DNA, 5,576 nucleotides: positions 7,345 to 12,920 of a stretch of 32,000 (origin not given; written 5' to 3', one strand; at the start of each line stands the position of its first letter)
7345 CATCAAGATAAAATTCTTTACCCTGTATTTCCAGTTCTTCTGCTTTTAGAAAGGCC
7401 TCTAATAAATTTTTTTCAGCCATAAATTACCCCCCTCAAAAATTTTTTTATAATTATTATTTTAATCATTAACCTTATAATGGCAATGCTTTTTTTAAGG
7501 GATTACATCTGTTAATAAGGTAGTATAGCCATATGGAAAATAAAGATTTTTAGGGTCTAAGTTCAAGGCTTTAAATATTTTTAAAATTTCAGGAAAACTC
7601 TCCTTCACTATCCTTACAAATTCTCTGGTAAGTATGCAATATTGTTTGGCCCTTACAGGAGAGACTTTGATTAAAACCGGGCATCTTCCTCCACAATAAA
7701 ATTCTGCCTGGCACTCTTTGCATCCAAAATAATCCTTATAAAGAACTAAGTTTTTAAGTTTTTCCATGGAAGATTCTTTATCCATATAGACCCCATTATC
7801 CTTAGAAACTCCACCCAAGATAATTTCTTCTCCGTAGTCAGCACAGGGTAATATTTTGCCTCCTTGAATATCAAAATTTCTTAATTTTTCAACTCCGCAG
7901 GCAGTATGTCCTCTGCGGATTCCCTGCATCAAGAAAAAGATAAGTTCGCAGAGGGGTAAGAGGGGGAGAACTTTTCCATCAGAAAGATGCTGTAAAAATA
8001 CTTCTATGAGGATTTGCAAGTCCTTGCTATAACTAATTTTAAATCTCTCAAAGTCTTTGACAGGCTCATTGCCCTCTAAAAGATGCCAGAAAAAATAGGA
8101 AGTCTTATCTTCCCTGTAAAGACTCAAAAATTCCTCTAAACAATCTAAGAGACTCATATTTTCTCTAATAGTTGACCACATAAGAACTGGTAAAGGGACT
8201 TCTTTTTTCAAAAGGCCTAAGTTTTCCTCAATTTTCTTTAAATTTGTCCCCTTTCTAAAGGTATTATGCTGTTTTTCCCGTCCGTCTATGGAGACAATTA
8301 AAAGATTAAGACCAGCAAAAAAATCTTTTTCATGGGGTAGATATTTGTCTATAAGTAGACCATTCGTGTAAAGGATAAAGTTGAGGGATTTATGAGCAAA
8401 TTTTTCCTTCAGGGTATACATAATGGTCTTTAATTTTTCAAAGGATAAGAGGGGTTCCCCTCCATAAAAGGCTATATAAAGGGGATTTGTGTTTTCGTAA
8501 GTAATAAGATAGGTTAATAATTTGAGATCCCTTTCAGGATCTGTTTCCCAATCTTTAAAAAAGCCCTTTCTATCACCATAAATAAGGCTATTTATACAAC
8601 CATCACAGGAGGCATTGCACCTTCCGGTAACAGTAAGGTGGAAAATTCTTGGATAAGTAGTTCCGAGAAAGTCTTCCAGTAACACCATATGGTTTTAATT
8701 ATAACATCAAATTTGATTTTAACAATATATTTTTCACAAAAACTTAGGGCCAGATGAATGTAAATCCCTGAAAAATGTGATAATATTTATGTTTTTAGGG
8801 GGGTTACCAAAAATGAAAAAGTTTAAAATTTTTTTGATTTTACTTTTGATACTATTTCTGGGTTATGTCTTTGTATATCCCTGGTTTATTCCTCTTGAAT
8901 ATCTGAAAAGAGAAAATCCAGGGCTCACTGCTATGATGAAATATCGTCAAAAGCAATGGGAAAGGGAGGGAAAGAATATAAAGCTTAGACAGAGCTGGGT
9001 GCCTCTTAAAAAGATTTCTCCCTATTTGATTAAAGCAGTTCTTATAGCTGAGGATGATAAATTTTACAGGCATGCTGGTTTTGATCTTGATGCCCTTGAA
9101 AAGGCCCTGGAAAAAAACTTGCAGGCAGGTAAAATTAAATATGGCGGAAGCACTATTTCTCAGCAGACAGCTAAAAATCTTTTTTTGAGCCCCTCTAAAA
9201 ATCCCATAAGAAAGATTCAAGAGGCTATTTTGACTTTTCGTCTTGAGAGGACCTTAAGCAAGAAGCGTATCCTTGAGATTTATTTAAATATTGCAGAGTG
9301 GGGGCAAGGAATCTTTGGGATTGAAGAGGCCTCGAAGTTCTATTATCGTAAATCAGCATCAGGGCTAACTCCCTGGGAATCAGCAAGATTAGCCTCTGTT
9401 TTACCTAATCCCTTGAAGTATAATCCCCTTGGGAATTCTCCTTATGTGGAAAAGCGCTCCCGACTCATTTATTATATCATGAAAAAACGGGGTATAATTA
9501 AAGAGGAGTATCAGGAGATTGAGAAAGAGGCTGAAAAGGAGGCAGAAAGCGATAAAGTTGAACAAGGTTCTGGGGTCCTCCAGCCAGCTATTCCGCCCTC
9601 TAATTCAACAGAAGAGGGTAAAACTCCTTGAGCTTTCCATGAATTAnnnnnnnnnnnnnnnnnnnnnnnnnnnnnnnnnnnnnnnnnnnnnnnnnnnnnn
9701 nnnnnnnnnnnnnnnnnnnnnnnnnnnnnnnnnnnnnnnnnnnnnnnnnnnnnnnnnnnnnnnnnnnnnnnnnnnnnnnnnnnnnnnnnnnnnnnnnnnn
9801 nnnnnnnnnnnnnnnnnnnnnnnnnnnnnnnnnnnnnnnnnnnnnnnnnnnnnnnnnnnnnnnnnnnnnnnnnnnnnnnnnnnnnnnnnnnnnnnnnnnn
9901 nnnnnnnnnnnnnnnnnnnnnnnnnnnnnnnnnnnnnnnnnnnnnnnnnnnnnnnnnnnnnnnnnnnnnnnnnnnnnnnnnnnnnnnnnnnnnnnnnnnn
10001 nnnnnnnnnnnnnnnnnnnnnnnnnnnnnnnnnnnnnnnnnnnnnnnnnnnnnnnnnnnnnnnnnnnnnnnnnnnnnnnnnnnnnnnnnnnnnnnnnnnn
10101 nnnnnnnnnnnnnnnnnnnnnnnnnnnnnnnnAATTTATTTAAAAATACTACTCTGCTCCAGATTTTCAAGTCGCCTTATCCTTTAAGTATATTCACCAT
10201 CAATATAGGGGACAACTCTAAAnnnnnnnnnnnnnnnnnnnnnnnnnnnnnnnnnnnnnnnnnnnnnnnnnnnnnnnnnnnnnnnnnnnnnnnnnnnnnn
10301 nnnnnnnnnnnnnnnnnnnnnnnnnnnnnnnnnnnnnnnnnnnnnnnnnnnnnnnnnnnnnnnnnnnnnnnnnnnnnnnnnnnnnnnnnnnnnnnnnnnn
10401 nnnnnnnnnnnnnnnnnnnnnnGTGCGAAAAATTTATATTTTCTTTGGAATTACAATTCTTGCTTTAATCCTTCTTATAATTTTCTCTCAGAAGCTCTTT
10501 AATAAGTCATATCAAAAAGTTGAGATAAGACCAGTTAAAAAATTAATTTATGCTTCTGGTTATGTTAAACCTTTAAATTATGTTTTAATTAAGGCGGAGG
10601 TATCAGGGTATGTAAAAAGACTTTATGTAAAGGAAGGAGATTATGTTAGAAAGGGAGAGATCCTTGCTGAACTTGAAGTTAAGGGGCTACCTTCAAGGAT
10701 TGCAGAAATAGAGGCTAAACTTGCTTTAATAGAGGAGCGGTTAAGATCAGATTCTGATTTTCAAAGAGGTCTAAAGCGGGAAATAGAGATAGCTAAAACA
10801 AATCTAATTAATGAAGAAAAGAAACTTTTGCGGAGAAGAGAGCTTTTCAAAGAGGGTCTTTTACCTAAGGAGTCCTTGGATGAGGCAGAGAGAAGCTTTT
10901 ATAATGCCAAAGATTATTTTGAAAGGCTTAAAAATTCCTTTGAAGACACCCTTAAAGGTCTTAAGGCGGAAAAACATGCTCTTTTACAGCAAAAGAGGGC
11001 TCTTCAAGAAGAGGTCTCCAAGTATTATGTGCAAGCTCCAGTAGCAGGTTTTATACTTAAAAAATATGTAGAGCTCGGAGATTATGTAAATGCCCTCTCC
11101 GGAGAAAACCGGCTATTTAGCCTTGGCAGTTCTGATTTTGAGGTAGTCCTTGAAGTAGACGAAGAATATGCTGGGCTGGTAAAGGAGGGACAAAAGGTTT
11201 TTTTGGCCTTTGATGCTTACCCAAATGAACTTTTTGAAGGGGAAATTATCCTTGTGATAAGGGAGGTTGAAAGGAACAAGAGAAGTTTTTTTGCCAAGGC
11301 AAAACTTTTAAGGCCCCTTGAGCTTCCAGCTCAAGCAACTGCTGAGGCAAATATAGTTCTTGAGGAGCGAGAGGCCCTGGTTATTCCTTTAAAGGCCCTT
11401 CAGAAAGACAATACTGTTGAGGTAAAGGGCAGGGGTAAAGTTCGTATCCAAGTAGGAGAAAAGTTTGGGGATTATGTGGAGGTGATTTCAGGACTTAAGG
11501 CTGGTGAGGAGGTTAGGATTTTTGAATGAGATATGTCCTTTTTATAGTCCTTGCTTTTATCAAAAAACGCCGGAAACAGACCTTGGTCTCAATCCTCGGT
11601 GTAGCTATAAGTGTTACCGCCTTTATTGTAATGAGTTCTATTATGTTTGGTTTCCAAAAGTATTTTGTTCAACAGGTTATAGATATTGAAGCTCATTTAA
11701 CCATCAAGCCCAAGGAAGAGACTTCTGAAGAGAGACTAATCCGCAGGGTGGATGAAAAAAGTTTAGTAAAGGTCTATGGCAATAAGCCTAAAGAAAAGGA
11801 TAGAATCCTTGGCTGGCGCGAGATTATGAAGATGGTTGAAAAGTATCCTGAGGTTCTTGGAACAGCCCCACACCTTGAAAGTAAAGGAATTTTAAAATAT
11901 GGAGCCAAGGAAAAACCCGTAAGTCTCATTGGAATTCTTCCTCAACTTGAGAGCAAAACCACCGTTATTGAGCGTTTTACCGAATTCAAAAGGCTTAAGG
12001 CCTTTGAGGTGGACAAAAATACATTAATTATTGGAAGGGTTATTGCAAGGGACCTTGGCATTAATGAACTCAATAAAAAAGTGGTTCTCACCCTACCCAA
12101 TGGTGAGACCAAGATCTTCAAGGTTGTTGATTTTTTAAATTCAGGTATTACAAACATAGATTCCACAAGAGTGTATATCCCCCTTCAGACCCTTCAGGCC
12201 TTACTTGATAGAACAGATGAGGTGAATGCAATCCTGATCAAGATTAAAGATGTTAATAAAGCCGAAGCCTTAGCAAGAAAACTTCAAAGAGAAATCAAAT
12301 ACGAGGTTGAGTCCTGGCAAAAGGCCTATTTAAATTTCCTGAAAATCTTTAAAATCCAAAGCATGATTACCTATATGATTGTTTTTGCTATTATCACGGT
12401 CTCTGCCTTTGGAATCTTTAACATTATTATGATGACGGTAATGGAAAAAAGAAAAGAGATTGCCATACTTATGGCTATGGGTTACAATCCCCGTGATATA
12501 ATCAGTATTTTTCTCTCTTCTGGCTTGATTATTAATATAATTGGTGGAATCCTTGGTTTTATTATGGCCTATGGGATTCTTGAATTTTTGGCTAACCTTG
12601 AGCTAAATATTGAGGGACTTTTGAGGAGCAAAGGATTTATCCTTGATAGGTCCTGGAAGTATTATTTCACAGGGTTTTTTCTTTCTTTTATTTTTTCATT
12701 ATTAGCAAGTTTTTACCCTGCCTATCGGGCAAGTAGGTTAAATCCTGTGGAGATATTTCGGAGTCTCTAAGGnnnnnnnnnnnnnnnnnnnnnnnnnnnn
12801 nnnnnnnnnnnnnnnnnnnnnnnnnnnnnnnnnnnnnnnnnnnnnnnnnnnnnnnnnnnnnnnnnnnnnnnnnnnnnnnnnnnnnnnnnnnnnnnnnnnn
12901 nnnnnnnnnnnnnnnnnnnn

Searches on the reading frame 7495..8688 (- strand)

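Call 41: search_protein_families(library=pfam, proteins=[window:7495-8688:-], max_evalue=0.001)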
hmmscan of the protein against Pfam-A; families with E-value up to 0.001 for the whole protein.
window:7495-8688:- (397 aa): 2 families
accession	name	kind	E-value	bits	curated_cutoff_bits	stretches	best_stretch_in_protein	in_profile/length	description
PF04055.27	Radical_SAM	-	6.4e-09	36.6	29.5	1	19-165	2-142/166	Radical SAM superfamily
PF13353.11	Fer4_12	-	3.1e-07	31.2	22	1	23-142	14-121/137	4Fe-4S single cluster domain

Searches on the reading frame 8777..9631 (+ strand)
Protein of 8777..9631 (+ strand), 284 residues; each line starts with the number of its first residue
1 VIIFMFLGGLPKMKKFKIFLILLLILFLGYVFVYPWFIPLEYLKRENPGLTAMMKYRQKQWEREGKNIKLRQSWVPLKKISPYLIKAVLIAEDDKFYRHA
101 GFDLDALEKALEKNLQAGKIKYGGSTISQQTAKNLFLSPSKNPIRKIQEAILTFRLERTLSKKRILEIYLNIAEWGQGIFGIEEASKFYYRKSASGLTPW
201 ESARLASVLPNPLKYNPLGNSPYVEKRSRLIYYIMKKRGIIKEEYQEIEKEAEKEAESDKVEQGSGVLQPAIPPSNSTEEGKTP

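Call 41: search_protein_families(library=pfam, proteins=[window:8777-9631:+], max_evalue=0.001)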
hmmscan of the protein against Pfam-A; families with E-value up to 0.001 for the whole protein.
window:8777-9631:+ (284 aa): 1 family
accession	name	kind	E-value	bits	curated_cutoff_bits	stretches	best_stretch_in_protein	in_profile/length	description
PF00912.28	Transgly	-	4.1e-55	186.4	27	1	70-235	12-177/178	Transglycosylase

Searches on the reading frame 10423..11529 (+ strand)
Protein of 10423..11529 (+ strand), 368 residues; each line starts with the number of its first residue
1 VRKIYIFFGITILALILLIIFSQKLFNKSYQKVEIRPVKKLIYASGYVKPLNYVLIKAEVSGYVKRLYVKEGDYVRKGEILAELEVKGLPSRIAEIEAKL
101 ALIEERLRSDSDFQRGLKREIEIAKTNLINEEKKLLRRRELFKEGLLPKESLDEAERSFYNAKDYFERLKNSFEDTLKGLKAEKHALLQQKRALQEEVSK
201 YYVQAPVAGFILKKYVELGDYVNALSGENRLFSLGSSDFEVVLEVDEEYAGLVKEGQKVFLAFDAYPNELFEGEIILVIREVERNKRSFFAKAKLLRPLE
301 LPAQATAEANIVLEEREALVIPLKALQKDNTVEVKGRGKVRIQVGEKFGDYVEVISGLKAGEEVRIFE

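Call 41: search_protein_families(library=pfam, proteins=[window:10423-11529:+], max_evalue=0.001)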
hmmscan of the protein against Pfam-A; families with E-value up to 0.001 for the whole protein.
window:10423-11529:+ (368 aa): 4 families
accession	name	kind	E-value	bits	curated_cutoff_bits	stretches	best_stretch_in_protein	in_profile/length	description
PF16576.10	HlyD_D23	-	3.3e-17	62.9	30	1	53-289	19-195/214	Barrel-sandwich domain of CusB or HlyD membrane-fusion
PF13437.12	HlyD_3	-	1.9e-14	54.7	22.2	1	203-298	2-96/106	HlyD family secretion protein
PF13533.13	Biotin_lipoyl_2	-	2.6e-11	43.5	29.8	1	55-85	2-32/32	Biotin-lipoyl like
PF00364.28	Biotin_lipoyl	-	9.5e-05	22.6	22.1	0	56-84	45-73/73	Biotin-requiring enzyme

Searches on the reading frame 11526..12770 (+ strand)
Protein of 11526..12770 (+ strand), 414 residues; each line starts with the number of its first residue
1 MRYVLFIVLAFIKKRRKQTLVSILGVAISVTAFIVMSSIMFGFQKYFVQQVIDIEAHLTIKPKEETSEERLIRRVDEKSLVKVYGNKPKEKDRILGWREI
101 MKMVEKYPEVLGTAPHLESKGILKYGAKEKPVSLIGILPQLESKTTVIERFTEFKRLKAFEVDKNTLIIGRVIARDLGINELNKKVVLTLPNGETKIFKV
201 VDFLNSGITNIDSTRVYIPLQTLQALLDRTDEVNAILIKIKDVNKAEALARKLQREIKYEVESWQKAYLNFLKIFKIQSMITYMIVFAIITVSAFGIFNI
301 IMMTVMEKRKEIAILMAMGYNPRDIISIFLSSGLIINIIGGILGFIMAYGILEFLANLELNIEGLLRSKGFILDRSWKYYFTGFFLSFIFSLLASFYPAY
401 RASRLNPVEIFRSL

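Call 41: search_protein_families(library=pfam, proteins=[window:11526-12770:+], max_evalue=0.001)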
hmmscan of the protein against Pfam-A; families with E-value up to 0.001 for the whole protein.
window:11526-12770:+ (414 aa): 2 families
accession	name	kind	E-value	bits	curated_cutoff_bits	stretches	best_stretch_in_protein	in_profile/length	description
PF12704.14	MacB_PCD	-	2.3e-20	74.2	27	1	19-255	1-206/207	MacB-like periplasmic core domain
PF02687.27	FtsX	-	9.3e-18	64.9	25.5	1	284-407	2-120/120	FtsX-like permease C-terminal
